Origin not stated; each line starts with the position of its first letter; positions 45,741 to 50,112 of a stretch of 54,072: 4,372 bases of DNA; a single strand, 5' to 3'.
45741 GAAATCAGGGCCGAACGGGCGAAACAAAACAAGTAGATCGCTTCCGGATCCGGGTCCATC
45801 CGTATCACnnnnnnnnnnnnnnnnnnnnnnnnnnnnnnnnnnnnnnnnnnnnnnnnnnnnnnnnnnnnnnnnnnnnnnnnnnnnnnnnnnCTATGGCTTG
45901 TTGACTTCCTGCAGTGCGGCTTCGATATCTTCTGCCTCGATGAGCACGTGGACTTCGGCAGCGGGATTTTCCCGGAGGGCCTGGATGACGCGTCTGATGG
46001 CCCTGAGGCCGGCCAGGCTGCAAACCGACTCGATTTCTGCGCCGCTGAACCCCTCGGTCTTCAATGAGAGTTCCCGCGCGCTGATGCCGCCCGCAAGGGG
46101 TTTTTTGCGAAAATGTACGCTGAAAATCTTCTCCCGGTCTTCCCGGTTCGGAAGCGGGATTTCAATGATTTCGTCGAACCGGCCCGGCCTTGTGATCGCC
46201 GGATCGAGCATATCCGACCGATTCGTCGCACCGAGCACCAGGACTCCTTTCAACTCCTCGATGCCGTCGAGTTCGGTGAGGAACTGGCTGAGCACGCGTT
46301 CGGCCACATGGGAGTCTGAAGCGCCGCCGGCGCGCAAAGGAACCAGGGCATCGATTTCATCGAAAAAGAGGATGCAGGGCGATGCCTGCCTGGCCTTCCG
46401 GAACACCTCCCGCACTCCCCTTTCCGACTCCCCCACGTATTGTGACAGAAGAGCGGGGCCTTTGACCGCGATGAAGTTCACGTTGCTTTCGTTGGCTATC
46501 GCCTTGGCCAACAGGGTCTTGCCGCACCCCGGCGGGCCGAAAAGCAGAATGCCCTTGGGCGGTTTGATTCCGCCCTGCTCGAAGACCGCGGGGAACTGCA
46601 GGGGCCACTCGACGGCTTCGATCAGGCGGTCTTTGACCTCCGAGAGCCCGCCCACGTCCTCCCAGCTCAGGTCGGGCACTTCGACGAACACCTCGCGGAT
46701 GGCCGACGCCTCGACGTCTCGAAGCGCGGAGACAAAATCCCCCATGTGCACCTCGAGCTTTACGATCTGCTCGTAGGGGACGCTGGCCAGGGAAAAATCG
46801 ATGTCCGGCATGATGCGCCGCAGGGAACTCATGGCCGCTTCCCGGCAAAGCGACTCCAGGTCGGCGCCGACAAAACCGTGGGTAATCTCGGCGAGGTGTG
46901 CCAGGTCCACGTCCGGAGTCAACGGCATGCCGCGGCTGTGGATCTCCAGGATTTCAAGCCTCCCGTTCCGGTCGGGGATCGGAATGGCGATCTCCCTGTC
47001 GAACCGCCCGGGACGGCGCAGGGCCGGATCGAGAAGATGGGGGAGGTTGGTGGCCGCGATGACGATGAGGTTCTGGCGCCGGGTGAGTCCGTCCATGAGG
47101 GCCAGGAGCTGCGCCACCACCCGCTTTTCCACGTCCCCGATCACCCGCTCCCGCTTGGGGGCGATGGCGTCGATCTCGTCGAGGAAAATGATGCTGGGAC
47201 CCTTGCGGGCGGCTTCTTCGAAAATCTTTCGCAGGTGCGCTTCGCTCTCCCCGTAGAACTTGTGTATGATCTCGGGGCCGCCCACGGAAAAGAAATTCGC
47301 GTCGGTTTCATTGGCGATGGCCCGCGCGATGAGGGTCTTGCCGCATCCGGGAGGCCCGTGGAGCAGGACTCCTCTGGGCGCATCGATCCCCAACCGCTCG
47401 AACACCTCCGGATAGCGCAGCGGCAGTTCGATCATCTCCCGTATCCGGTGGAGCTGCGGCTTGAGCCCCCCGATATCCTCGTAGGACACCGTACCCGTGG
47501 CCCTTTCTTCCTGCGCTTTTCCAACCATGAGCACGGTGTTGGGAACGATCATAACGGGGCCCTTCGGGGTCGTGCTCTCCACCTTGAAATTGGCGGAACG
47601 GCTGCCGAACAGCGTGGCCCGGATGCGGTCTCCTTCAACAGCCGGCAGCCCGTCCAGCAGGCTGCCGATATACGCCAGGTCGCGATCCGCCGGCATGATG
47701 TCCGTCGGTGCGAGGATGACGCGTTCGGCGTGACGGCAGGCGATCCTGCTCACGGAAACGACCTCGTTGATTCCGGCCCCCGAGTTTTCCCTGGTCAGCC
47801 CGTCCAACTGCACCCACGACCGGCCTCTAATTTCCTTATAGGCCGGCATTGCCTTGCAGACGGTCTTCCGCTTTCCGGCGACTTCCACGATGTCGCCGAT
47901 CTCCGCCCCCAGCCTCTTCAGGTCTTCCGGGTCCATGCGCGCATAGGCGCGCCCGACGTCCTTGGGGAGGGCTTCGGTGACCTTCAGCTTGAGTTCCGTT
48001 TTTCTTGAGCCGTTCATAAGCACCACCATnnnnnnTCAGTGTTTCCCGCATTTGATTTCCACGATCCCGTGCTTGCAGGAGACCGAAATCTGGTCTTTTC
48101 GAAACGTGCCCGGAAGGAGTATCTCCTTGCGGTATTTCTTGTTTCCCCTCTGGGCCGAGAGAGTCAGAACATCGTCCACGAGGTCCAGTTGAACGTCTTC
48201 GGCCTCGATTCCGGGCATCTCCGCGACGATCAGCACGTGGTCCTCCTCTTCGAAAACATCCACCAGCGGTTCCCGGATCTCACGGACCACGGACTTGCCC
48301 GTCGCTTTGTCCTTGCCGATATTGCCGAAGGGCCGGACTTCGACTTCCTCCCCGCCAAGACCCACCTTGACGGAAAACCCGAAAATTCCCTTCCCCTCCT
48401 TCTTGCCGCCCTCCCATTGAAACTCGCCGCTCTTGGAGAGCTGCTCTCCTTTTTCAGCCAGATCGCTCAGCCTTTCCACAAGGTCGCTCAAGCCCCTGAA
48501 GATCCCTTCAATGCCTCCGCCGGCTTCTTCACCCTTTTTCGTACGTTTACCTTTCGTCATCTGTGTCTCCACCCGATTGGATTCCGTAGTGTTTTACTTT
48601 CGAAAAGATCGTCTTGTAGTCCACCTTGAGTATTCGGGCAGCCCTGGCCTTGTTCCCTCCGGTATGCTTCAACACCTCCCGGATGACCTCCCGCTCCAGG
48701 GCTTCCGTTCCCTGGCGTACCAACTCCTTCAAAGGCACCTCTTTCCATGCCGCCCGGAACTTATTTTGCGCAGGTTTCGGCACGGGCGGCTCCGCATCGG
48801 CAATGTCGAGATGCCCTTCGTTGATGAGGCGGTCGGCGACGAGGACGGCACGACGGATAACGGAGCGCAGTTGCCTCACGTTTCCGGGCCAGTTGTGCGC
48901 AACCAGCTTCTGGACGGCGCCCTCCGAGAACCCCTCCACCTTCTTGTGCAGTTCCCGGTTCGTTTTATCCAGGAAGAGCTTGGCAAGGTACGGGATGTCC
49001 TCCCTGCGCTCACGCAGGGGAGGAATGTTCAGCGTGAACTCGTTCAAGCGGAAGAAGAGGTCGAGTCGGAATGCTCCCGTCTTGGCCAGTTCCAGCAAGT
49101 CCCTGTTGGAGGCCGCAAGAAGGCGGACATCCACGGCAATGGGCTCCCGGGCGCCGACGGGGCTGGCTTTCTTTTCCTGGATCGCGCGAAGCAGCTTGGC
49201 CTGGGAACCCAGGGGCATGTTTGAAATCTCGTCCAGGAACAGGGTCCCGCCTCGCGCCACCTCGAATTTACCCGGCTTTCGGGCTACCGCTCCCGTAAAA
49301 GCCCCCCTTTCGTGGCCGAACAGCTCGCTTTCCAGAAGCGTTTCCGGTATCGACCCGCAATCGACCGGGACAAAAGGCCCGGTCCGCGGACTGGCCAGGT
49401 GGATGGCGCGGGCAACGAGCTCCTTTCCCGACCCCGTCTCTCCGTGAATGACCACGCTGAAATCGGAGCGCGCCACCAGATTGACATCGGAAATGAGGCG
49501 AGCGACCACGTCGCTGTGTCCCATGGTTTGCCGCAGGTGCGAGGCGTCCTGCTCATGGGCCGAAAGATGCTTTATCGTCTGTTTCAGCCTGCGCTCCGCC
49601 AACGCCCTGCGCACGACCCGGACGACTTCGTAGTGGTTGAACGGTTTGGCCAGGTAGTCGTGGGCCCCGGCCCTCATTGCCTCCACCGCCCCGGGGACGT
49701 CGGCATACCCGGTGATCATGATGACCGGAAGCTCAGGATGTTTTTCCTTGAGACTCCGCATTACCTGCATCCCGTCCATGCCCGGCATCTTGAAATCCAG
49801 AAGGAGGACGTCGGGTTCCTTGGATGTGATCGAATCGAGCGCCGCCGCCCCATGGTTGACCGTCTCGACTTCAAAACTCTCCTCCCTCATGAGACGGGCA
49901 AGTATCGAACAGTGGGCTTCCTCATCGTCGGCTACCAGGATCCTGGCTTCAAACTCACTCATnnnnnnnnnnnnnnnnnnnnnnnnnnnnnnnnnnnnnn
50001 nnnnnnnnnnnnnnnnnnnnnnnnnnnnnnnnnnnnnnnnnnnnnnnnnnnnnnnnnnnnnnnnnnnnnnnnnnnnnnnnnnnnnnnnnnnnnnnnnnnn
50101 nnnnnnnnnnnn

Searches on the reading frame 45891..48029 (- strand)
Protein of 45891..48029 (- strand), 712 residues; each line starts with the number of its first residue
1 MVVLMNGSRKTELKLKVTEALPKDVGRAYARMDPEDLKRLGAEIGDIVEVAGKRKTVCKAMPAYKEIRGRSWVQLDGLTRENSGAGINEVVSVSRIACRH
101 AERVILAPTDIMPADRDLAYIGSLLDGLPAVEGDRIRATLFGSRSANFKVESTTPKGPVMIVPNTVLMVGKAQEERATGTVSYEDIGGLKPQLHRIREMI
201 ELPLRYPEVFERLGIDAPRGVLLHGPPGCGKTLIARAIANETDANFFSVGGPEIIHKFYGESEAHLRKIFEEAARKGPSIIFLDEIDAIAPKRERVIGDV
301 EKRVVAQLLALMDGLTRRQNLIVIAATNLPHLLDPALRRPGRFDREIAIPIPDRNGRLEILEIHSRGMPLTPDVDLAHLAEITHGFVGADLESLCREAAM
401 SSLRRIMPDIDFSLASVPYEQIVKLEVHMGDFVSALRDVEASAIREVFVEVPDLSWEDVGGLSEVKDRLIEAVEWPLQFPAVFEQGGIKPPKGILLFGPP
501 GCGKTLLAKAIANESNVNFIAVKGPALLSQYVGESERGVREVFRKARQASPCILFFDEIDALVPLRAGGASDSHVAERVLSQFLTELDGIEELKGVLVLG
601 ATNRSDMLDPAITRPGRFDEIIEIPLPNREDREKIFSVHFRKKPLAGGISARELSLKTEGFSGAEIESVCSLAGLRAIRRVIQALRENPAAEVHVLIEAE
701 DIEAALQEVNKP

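Call 37: search_protein_families(library=pfam, proteins=[window:45891-48029:-], max_evalue=0.0001)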
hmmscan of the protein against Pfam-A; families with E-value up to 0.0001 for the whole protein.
window:45891-48029:- (712 aa): 34 families (the best 25 are shown)
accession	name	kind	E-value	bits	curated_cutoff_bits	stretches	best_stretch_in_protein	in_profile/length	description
PF00004.35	AAA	-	8.5e-92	304.9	21.2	2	221-350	1-130/131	ATPase family associated with various cellular activities (AAA)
PF17862.7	AAA_lid_3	-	1.5e-29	101.5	27.2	2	373-412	1-40/45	AAA+ lid domain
PF02359.24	CDC48_N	-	6.6e-23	81.2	35.1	1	14-96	1-83/85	Cell division protein 48 (CDC48), N-terminal domain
PF05496.18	RuvB_N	-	1.7e-15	57.6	27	2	220-297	35-104/159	Holliday junction DNA helicase RuvB P-loop domain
PF13191.12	AAA_16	-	2.5e-13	51.3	32.6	1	209-323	15-136/167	AAA ATPase domain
PF07728.20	AAA_5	-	6.6e-12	46.1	22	0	220-292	1-81/139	AAA domain (dynein-related subfamily)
PF13173.12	AAA_14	-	3.6e-11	43.6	27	0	221-289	5-74/129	AAA domain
PF07724.20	AAA_2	-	4.6e-11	43.5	27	0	221-314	6-101/166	AAA domain (Cdc48 subfamily)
PF13401.12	AAA_22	-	1.8e-10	41.7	27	0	494-525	8-42/130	AAA domain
PF02933.23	CDC48_2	-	1.3e-09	38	22.4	1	115-173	3-61/64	Cell division protein 48 (CDC48), domain 2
PF13671.12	AAA_33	-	5e-09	37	27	0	221-329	2-80/143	AAA domain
PF06068.19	TIP49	-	5.8e-09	36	23.8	0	492-546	51-106/347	TIP49 P-loop domain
PF13521.12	AAA_28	-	2.2e-07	31.7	27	0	494-519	2-27/164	AAA domain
PF00910.28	RNA_helicase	-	6e-07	30.3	21.5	0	494-515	1-22/105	RNA helicase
PF20720.3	nSTAND3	-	7.3e-07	29.4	27.2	0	221-245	20-44/155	Novel STAND NTPase 3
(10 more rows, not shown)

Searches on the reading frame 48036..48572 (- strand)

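Call 37: search_protein_families(library=pfam, proteins=[window:48036-48572:-], max_evalue=0.0001)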
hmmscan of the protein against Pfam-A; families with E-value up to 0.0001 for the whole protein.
window:48036-48572:- (178 aa): 1 family
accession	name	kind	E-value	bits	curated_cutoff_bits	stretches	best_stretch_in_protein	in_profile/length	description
PF00011.27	HSP20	-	9.5e-06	26.1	20.8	0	106-175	2-85/102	Hsp20/alpha crystallin family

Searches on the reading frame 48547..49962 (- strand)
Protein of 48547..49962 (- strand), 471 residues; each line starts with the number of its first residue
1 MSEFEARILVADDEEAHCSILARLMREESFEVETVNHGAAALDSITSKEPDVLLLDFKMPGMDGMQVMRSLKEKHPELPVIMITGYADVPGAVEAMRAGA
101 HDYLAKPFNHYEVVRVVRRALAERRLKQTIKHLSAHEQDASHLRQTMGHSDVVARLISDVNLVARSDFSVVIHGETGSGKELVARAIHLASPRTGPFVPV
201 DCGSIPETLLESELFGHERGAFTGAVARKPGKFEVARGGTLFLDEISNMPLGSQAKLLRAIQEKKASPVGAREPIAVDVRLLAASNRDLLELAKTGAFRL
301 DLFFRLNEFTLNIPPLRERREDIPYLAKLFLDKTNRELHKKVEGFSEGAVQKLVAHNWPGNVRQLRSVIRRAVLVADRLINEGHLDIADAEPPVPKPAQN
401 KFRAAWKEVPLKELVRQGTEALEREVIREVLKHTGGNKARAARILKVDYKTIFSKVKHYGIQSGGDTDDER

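Call 37: search_protein_families(library=pfam, proteins=[window:48547-49962:-], max_evalue=0.0001)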
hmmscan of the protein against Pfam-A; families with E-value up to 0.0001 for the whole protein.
window:48547-49962:- (471 aa): 6 families
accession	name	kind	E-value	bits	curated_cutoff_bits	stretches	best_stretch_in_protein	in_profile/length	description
PF00158.32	Sigma54_activat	-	1.3e-61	207.6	20.2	1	147-311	2-167/168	Sigma-54 interaction domain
PF00072.30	Response_reg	-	5e-31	107.6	30.2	1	8-117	1-110/111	Response regulator receiver domain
PF25601.1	AAA_lid_14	-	1.4e-21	76.5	27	1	317-385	1-70/87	AAA+ ATPase lid domain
PF14532.12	Sigma54_activ_2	-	5.5e-19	69.2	25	1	147-316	1-138/138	Sigma-54 interaction domain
PF02954.25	HTH_8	-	3.8e-09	36.6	22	1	420-459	3-42/42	Bacterial regulatory protein, Fis family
PF07728.20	AAA_5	-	9.7e-05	22.8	22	0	170-287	2-123/139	AAA domain (dynein-related subfamily)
